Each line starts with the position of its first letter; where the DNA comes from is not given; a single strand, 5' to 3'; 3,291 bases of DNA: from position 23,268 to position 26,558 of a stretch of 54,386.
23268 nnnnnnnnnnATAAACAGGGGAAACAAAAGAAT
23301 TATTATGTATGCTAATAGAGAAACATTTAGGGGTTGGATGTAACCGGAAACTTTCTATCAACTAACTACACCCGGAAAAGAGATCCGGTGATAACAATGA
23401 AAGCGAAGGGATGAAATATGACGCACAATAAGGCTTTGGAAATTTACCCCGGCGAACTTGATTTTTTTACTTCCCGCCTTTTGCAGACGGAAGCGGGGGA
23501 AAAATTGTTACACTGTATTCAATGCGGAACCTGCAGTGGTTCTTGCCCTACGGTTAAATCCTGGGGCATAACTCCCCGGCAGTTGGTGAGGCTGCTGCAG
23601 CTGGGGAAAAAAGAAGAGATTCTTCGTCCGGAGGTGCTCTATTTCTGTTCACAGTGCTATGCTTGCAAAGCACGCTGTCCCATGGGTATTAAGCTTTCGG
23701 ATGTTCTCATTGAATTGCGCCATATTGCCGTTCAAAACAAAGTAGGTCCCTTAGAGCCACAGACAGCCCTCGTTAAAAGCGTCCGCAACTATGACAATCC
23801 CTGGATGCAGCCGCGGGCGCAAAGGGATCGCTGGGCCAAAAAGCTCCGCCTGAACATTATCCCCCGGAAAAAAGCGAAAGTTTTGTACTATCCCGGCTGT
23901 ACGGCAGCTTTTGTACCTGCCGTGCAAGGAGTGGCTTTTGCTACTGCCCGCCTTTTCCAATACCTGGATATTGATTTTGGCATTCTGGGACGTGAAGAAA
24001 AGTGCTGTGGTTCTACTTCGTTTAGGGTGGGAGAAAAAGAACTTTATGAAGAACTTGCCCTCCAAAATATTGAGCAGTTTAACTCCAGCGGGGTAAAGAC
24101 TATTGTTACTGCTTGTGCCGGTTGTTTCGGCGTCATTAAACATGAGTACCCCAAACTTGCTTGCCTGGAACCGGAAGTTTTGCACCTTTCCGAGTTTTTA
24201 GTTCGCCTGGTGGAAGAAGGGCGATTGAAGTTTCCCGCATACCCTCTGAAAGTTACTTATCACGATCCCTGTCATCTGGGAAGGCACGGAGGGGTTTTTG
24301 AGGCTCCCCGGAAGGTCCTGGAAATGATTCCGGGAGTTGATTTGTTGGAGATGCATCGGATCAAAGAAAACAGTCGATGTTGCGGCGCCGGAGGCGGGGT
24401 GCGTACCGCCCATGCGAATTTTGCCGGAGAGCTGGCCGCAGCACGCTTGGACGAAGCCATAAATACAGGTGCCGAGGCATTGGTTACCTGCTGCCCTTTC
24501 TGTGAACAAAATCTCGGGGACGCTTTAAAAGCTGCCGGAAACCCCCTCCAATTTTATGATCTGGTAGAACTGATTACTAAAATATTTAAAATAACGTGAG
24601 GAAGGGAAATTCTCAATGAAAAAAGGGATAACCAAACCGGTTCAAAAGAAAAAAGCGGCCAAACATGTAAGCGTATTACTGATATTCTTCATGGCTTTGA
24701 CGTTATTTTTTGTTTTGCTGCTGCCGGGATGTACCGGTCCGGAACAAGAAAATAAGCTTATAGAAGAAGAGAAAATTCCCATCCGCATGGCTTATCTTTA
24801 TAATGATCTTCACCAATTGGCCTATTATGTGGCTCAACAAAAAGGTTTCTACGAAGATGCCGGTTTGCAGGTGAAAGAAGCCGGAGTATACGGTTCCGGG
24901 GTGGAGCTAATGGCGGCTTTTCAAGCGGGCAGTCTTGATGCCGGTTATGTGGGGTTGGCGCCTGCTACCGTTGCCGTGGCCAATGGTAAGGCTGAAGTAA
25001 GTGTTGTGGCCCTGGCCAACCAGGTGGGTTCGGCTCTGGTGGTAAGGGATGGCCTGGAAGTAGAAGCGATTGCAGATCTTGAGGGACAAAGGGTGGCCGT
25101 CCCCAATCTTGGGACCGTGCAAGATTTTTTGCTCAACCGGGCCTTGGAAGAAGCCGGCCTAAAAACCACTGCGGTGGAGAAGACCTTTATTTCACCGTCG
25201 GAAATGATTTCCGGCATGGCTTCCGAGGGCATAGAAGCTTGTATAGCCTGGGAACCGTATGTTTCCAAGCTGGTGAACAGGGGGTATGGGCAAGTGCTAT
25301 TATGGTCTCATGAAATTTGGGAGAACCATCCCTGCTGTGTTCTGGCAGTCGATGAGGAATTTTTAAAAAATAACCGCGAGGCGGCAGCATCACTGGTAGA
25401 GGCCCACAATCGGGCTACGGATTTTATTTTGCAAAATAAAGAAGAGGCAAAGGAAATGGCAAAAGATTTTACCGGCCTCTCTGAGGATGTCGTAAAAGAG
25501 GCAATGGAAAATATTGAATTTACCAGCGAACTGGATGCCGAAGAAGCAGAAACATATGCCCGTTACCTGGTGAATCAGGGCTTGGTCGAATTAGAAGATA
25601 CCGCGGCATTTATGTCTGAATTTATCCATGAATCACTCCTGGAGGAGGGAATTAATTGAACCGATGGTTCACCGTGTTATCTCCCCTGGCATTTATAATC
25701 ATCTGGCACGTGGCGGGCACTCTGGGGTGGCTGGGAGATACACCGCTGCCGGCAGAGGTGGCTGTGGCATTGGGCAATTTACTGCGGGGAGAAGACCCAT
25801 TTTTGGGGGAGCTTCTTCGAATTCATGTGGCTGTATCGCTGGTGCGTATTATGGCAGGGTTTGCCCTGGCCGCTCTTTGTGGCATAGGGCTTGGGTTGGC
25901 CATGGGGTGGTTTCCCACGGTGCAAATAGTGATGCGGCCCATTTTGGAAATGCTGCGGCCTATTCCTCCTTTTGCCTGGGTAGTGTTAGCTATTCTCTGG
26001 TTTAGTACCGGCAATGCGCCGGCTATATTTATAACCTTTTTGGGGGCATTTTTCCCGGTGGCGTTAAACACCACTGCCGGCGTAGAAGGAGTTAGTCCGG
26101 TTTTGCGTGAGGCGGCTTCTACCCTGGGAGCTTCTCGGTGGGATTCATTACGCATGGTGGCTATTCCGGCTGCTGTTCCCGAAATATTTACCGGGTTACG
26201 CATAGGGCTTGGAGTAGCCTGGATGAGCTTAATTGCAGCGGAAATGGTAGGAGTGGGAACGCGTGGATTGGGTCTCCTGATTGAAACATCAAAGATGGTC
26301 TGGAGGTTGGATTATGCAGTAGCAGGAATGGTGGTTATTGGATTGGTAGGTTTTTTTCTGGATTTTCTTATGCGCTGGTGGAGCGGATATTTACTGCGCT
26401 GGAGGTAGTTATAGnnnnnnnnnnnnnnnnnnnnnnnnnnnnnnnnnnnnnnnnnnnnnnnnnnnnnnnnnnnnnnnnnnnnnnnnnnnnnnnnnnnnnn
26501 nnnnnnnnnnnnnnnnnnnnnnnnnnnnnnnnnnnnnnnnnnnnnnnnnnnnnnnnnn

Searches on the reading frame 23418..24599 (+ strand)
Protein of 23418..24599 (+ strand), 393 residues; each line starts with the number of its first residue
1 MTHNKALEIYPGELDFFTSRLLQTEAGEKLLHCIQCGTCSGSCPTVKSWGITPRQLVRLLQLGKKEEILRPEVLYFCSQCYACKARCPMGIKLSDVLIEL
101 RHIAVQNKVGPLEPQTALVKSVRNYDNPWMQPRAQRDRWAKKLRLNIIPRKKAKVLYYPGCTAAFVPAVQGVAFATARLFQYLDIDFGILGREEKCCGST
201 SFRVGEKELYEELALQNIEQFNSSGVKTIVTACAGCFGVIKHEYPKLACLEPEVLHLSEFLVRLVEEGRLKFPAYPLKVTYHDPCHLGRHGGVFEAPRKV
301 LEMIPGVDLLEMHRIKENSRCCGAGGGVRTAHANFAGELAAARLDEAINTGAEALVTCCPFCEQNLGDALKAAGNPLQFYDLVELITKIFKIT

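Call 7: search_protein_families(library=pfam, proteins=[window:23418-24599:+], max_evalue=0.0001)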
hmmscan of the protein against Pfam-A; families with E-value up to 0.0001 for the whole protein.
window:23418-24599:+ (393 aa): 4 families
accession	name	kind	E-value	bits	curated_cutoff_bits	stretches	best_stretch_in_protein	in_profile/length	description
PF02754.22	CCG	-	7.9e-35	119.3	20.6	2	279-366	1-84/85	Cysteine-rich domain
PF13183.11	Fer4_8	-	3.1e-11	44.1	27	1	30-91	2-68/68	4Fe-4S dicluster domain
PF13534.11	Fer4_17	-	4.3e-11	43.6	22.2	1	33-91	2-60/61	4Fe-4S dicluster domain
PF13187.11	Fer4_9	-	4.5e-06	27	27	1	32-90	1-50/52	4Fe-4S dicluster domain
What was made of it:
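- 23418..24599 (+): HdrD/TfrB-like CCG-domain Fe-S protein (CCG2). Conserved partner of the trio in anaerobes. Pfam CCG 119 bits (call 7).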

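Call 35: search_protein_families(library=ncbifam, proteins=[window:23418-24599:+], max_evalue=0.00001)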
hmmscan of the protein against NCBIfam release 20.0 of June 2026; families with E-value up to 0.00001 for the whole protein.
window:23418-24599:+ (393 aa): 15 families
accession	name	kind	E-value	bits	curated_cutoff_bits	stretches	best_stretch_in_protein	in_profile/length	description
NF004898.0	PRK06259.1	equivalog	3.2e-65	220.6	385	1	25-388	128-486/488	fumarate reductase (CoM/CoB) subunit TfrB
NF045670.1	quin_L_LdhH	equivalog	4.9e-45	154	800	1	128-386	444-705/706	L-lactate dehydrogenase (quinone) large subunit LdhH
NF008369.0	PRK11168.1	equivalog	1.5e-32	113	278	2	138-365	152-379/401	anaerobic glycerol-3-phosphate dehydrogenase subunit C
NF045663.1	diclust_near_Sec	equivalog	2.9e-29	101.7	530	1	30-371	306-623/759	pyridine nucleotide-disulfide oxidoreductase/dicluster-binding protein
TIGR03379.1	glycerol3P_GlpC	equivalog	5.4e-24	84.7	279.9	1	138-365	148-376/397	anaerobic glycerol-3-phosphate dehydrogenase subunit GlpC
TIGR03290.1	CoB_CoM_SS_C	equivalog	5.3e-23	81.6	160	1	32-109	3-80/144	CoB--CoM heterodisulfide reductase subunit C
NF045796.1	DsrK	equivalog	3.5e-22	78.6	400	1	73-363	116-413/453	sulfate reduction electron transfer complex DsrMKJOP subunit DsrK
NF045724.1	ferredox_TmcB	equivalog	1.3e-20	73.4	735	1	19-386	25-424/430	electron transfer complex ferredoxin TmcB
NF008434.0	PRK11274.1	equivalog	2.5e-19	69.5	333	1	23-368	15-390/409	glycolate oxidase subunit GlcF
NF041890.1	hdrC_Methbact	equivalog_domain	1.4e-15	57.4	270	1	24-109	22-106/192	ferredoxin:CoB-CoM heterodisulfide reductase subunit HdrC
TIGR03288.1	CoB_CoM_SS_B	equivalog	4e-15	55.9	345.15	1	254-364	118-235/290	CoB--CoM heterodisulfide reductase subunit B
NF045711.1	sulf_resp_HmcF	equivalog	8.5e-15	54.5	750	1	253-369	308-428/457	sulfate respiration complex iron-sulfur protein HmcF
NF038018.1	qmoC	equivalog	1.4e-14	54.4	300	1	20-111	7-98/360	quinone-interacting membrane-bound oxidoreductase complex subunit QmoC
NF041779.1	hetero_SS_HdrC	equivalog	2.1e-14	53.5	350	1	23-110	23-109/198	ferredoxin:CoB-CoM heterodisulfide reductase subunit HdrC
TIGR00273.1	TIGR00273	equivalog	2.8e-07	29.8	444.8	1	18-112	281-380/432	LutB/LldF family L-lactate oxidation iron-sulfur protein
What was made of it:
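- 23418..24599 (+): NCBIfam TfrB/LdhH-like (call 35).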

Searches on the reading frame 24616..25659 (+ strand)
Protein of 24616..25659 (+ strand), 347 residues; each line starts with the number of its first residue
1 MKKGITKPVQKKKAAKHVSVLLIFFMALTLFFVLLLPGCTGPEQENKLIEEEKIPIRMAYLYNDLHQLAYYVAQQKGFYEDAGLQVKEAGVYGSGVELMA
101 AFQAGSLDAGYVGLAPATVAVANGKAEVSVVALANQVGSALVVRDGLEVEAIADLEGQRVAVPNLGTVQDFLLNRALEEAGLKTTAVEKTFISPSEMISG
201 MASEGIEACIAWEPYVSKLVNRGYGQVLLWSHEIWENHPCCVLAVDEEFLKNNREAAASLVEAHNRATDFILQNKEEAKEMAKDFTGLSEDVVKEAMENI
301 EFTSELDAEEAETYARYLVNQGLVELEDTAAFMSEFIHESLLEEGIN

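Call 7: search_protein_families(library=pfam, proteins=[window:24616-25659:+], max_evalue=0.0001)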
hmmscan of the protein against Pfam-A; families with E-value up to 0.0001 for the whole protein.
window:24616-25659:+ (347 aa): 3 families
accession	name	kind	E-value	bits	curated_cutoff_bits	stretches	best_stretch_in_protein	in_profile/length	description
PF13379.11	NMT1_2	-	2.3e-40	139.5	24.7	1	55-283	7-249/252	NMT1-like family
PF09084.16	NMT1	-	1.3e-22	81.2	20.5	1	69-278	6-216/216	NMT1/THI5 like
PF12974.12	Phosphonate-bd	-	2.1e-06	27.8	27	1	96-192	40-142/242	ABC transporter, phosphonate, periplasmic substrate-binding protein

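Call 35: search_protein_families(library=ncbifam, proteins=[window:24616-25659:+], max_evalue=0.00001)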
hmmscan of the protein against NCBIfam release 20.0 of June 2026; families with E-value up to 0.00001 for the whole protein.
window:24616-25659:+ (347 aa): 7 families
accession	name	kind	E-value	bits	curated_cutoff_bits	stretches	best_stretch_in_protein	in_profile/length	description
TIGR01728.1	SsuA_fam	subfamily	5.1e-49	167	163.5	1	56-325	1-275/290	aliphatic sulfonate ABC transporter substrate-binding protein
NF040735.1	SBP_SaoX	equivalog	4.5e-22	78.6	300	1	56-286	5-234/330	ABC transporter substrate-binding subunit SaoX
TIGR01729.1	taurine_ABC_bnd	equivalog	6.5e-22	78.3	304.25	1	91-334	33-278/300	taurine ABC transporter substrate-binding protein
NF008588.0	PRK11553.1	subfamily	2.8e-18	65.9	299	1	93-300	64-269/319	aliphatic sulfonate ABC transporter substrate-binding protein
TIGR03427.1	ABC_peri_uca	equivalog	2.5e-14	53.2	333.9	1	96-312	46-260/328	putative urea ABC transporter substrate-binding protein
NF008553.0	PRK11480.1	equivalog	1.1e-13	51.1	490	1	76-276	43-240/320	taurine ABC transporter substrate-binding protein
TIGR02122.1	TRAP_TAXI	subfamily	4e-07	29.2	84.35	1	123-209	107-194/320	TAXI family TRAP transporter solute-binding subunit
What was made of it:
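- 24616..27209 (+): SsuA-family substrate-binding protein, permease and ATPase (ABC importer). Conserved partner of the trio in anaerobes (module A). SBP TIGR01728 SsuA_fam 167 bits (cut-off 163.5) (call 35).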

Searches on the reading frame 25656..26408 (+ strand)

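Call 7: search_protein_families(library=pfam, proteins=[window:25656-26408:+], max_evalue=0.0001)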
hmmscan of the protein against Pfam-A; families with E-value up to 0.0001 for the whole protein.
window:25656-26408:+ (250 aa): 1 family
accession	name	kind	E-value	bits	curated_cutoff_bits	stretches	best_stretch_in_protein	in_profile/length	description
PF00528.27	BPD_transp_1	-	7.3e-23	81.7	26.4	1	76-241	1-177/184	Binding-protein-dependent transport system inner membrane component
